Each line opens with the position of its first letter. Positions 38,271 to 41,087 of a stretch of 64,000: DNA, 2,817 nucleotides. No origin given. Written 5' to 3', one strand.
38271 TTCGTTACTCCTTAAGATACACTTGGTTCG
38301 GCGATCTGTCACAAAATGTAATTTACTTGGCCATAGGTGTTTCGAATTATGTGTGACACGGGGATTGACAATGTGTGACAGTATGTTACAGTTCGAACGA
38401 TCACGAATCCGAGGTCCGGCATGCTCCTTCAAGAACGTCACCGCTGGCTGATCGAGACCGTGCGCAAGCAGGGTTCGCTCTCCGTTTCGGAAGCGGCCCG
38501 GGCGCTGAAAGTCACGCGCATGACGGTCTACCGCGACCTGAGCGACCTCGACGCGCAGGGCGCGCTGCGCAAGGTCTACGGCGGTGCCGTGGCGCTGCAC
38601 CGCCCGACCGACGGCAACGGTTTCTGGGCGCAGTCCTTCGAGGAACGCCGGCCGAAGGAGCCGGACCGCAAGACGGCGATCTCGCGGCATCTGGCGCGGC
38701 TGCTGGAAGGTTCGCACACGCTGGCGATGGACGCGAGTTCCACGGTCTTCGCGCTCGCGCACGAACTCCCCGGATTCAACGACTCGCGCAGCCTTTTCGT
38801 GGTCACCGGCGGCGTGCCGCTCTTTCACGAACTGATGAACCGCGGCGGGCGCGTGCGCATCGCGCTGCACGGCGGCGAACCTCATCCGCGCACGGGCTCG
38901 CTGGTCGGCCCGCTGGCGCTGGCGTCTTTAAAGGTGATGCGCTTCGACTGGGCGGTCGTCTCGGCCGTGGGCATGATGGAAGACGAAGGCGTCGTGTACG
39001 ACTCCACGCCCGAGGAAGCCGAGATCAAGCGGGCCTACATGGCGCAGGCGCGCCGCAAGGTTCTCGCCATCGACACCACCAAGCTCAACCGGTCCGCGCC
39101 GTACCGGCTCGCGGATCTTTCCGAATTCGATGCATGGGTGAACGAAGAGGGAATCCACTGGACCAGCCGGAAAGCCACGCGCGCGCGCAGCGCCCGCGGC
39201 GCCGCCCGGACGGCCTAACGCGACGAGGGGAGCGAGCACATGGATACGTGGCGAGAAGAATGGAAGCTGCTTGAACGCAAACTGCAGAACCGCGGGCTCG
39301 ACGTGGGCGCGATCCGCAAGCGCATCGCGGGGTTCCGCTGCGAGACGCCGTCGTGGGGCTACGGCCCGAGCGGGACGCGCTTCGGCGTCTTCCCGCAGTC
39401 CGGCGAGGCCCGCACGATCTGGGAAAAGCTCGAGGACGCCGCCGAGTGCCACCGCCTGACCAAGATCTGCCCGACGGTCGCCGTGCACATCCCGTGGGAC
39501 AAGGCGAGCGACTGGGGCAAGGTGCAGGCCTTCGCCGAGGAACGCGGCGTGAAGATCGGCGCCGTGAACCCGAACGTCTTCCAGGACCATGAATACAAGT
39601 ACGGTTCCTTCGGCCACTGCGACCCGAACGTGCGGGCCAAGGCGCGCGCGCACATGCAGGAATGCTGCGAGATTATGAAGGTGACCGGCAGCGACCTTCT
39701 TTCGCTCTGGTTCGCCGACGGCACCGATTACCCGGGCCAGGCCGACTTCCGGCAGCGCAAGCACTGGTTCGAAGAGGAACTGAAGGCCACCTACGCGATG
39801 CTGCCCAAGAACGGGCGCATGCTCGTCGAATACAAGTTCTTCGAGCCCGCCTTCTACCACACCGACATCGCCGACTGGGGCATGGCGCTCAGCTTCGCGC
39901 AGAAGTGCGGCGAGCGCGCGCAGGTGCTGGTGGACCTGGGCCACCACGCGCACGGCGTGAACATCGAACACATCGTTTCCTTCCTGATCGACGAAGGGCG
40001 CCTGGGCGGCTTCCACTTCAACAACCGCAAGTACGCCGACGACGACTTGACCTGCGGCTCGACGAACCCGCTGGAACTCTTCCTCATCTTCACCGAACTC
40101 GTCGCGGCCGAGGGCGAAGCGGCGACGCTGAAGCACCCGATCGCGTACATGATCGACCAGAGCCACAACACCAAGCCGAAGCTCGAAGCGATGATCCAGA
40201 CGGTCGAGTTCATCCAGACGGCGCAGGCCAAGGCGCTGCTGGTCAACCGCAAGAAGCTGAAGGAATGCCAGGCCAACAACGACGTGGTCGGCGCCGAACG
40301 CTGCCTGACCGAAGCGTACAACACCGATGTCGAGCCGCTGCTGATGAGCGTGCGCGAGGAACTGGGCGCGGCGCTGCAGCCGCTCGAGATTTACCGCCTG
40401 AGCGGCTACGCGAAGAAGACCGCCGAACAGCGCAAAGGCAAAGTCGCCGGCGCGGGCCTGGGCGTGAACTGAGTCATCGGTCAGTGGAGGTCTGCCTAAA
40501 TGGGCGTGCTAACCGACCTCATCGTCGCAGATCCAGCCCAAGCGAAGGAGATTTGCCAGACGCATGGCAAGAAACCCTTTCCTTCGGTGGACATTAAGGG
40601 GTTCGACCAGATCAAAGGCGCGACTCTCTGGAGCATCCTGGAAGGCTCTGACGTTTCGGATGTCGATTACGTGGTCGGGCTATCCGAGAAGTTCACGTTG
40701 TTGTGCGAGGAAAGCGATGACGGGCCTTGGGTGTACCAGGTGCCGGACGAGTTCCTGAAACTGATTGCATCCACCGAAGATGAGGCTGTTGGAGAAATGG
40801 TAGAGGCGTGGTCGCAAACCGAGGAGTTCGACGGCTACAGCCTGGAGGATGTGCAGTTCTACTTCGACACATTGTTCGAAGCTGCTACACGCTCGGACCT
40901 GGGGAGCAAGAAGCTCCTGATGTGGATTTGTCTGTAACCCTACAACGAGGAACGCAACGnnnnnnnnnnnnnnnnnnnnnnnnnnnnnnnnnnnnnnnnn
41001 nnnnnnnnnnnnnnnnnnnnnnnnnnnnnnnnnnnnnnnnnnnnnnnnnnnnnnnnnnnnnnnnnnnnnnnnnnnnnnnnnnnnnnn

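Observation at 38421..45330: L-rhamnose operon ends in an uncharacterised 706-aa membrane protein instead of a known rhamnose transporter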

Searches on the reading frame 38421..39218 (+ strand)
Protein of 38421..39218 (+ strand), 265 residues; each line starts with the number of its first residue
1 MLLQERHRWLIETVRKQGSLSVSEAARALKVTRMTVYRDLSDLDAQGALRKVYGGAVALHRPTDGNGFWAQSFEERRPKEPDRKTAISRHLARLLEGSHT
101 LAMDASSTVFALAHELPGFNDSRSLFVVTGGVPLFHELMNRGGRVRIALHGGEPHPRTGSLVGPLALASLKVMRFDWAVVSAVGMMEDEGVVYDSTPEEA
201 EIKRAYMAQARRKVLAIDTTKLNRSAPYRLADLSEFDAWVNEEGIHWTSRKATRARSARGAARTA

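Call 3: search_protein_families(library=pfam, proteins=[window:38421-39218:+], max_evalue=0.01)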
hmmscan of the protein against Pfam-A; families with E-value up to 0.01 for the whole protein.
window:38421-39218:+ (265 aa): 9 families
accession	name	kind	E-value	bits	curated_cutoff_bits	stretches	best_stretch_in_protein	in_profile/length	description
PF00455.28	DeoRC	-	1.1e-33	116.9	31.8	1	81-241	3-158/160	DeoR C terminal sensor domain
PF08220.18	HTH_DeoR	-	7.7e-15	54.8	21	1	6-60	1-55/57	DeoR-like helix-turn-helix domain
PF08279.18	HTH_11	-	1.7e-05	25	25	1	10-47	5-43/55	HTH domain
PF25212.1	HVO_A0114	-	0.00059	20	27.6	1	3-55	20-72/84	HVO_A0114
PF01022.26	HTH_5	-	0.0013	19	22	0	17-47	13-43/47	Bacterial regulatory protein, arsR family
PF02796.21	HTH_7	-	0.0019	18.7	23.8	1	15-41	18-43/45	Helix-turn-helix domain of resolvase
PF13384.12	HTH_23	-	0.0046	17.2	24.6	0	6-38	5-36/50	Homeodomain-like domain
PF12840.13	HTH_20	-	0.0048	17.3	27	0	16-51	15-50/51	Helix-turn-helix domain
PF13545.12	HTH_Crp_2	-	0.0076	16.6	27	0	19-55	22-57/70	Crp-like helix-turn-helix domain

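Call 5: search_protein_families(library=ncbifam, proteins=[window:38421-39218:+], max_evalue=0.01)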
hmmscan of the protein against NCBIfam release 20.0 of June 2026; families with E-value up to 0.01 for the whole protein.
window:38421-39218:+ (265 aa): 13 families
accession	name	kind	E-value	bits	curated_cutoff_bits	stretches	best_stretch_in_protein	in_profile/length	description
NF041397.1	TranRegGlpR_Halo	equivalog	1.4e-34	119.8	300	1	1-253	1-242/253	HTH-type transcriptional regulator GlpR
NF007720.0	PRK10411.1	equivalog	1.6e-28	99.6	259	1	5-243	4-233/243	L-fucose operon activator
NF040755.1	AgaR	equivalog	3.4e-25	88.6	260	1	5-252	6-245/256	transcriptional repressor AgaR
NF007316.0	PRK09802.1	equivalog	1.2e-24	87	351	1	4-254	16-258/269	DeoR family transcriptional regulator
NF040890.1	trans_reg_YgbI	equivalog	2.6e-24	86.1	400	1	1-254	1-243/253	DNA-binding transcriptional repressor YgbI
NF008154.0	PRK10906.1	equivalog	1.3e-23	83.6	331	1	5-238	5-227/252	DeoR/GlpR family transcriptional regulator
NF007753.1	PRK10434.1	equivalog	2.6e-22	79.6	350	1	3-254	3-244/253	glucitol operon DNA-binding transcriptional repressor SrlR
NF007961.0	PRK10681.1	equivalog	8.1e-17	61.4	244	1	5-242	7-232/252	DNA-binding transcriptional repressor DeoR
NF010034.0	PRK13509.1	equivalog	5.5e-16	58.7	244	1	4-240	4-228/251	HTH-type transcriptional regulator UlaR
NF040887.2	trans_reg_YciT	exception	9.6e-14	51.6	450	1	5-252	3-235/246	DNA-binding transcriptional regulator YciT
NF002880.0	PRK03341.1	equivalog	0.00067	19.3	200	1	12-93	29-96/170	arginine repressor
TIGR01764.1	excise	domain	0.0012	19.2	28.8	1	20-38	2-20/49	excisionase family DNA-binding protein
NF007339.0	PRK09834.1-1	equivalog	0.0024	17.2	299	1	11-48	30-67/271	DNA-binding transcriptional regulator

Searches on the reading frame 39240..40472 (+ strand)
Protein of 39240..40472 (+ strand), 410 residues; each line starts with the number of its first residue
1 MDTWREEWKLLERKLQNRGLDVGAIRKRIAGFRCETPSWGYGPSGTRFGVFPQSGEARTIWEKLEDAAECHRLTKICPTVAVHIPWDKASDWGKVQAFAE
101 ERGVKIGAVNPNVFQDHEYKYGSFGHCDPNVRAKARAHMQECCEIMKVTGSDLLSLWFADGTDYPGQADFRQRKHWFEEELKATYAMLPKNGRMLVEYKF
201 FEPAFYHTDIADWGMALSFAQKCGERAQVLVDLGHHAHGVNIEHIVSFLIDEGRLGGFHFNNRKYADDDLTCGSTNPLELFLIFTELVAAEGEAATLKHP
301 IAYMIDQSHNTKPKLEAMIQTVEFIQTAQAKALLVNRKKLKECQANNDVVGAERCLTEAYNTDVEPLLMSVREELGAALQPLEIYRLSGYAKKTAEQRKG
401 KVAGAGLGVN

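Call 3: search_protein_families(library=pfam, proteins=[window:39240-40472:+], max_evalue=0.01)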
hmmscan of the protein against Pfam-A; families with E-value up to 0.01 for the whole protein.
window:39240-40472:+ (410 aa): 1 family
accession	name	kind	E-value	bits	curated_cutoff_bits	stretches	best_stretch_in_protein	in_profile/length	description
PF01261.30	AP_endonuc_2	-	1.2e-07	32.1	31.1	1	86-268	25-193/249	Xylose isomerase-like TIM barrel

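Call 5: search_protein_families(library=ncbifam, proteins=[window:39240-40472:+], max_evalue=0.01)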
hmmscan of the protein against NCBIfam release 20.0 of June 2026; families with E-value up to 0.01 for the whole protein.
window:39240-40472:+ (410 aa): 5 families
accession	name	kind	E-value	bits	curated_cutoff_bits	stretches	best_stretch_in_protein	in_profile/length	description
TIGR02635.1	RhaI_grampos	equivalog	3.1e-168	559.6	531.35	1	24-399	3-378/378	L-rhamnose isomerase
TIGR02629.1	L_rham_iso_rhiz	equivalog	1.5e-117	393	646.75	1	5-398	14-410/412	L-rhamnose catabolism isomerase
TIGR02631.1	xylA_Arthro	equivalog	1.3e-07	31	447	1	99-284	77-270/382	xylose isomerase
NF003998.0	PRK05474.1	subfamily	0.0018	17.1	459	1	98-264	129-301/439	xylose isomerase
TIGR02630.1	xylose_isom_A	equivalog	0.0073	15.3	533.25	1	99-264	128-299/435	xylose isomerase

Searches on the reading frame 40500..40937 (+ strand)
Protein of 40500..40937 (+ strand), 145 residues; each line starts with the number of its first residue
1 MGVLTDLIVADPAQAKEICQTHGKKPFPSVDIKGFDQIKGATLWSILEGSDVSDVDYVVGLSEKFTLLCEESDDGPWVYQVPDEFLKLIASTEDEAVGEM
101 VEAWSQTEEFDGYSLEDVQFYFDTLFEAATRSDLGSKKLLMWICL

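Call 3: search_protein_families(library=pfam, proteins=[window:40500-40937:+], max_evalue=0.01)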
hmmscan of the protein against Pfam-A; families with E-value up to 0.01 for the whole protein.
window:40500-40937:+ (145 aa): 0 families

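Call 5: search_protein_families(library=ncbifam, proteins=[window:40500-40937:+], max_evalue=0.01)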
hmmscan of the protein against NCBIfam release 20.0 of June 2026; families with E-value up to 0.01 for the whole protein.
window:40500-40937:+ (145 aa): 0 families

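Call 60: find_homologous_proteins(query=window:40500-40934:+, max_evalue=0.001)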
Query window:40500-40934:+ (145 aa): 5 proteins with E <= 0.001 among 16 candidates.
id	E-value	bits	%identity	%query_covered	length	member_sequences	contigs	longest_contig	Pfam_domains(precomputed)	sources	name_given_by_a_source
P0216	2.3e-91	322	100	100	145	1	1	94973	-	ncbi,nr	ncbi:MAG: hypothetical protein KIS92_01425 [Planctomycetota bacterium]|nr:hypothetical protein [Plan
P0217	1.1e-49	187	56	100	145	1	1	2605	-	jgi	jgi:hypothetical protein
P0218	6.0e-43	165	50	100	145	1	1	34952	-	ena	-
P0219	4.1e-24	104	63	57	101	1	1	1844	-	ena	-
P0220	7.9e-17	80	32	100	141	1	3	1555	-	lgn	-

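Call 61: find_encoding_contigs(protein=P0218, flank=10000, max_places=2)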
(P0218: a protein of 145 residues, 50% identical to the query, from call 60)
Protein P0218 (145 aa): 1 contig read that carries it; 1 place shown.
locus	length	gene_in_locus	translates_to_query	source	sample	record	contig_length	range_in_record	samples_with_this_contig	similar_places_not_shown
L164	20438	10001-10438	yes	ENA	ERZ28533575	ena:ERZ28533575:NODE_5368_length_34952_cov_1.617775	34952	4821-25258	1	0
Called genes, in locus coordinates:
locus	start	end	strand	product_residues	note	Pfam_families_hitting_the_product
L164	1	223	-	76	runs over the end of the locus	-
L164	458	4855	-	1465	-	PF18911:PKD_4, PF24517:CBM96, PF13927:Ig_3 (weak), PF07679:I-set (weak), PF13927:Ig_3 (weak), PF07679:I-set (weak), PF13895:Ig_2 (weak), PF13927:Ig_3 (weak), +1 more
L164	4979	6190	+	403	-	PF00392:GntR, PF13377:Peripla_BP_3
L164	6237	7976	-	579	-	-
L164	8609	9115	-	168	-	-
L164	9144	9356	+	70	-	-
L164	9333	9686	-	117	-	-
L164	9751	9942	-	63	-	-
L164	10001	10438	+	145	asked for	-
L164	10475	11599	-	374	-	PF00589:Phage_integrase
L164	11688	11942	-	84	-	-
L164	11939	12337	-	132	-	-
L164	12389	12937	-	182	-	PF24746:DUF7694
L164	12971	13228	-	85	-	-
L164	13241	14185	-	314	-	PF00145:DNA_methylase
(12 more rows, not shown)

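Call 62: find_encoding_contigs(protein=P0217, flank=5000, max_places=2)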
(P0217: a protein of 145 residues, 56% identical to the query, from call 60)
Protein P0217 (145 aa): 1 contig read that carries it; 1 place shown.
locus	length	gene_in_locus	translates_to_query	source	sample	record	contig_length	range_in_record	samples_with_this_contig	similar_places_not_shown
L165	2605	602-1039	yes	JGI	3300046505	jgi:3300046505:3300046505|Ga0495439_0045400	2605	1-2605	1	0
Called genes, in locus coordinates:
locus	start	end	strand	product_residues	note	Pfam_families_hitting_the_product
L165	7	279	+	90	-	PF01476:LysM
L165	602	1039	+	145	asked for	-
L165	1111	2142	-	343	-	-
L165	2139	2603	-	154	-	?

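Call 85: search_protein_families(library=phrogs, proteins=[window:40500-40934:+, P0217, P0218, P0220], max_evalue=0.01)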
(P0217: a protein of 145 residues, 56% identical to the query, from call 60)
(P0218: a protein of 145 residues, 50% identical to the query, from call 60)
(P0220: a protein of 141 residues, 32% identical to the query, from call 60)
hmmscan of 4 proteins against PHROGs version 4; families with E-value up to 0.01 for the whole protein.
window:40500-40934:+ (145 aa): 0 families

P0217 (145 aa): 0 families

P0218 (145 aa): 0 families

P0220 (141 aa): 0 families
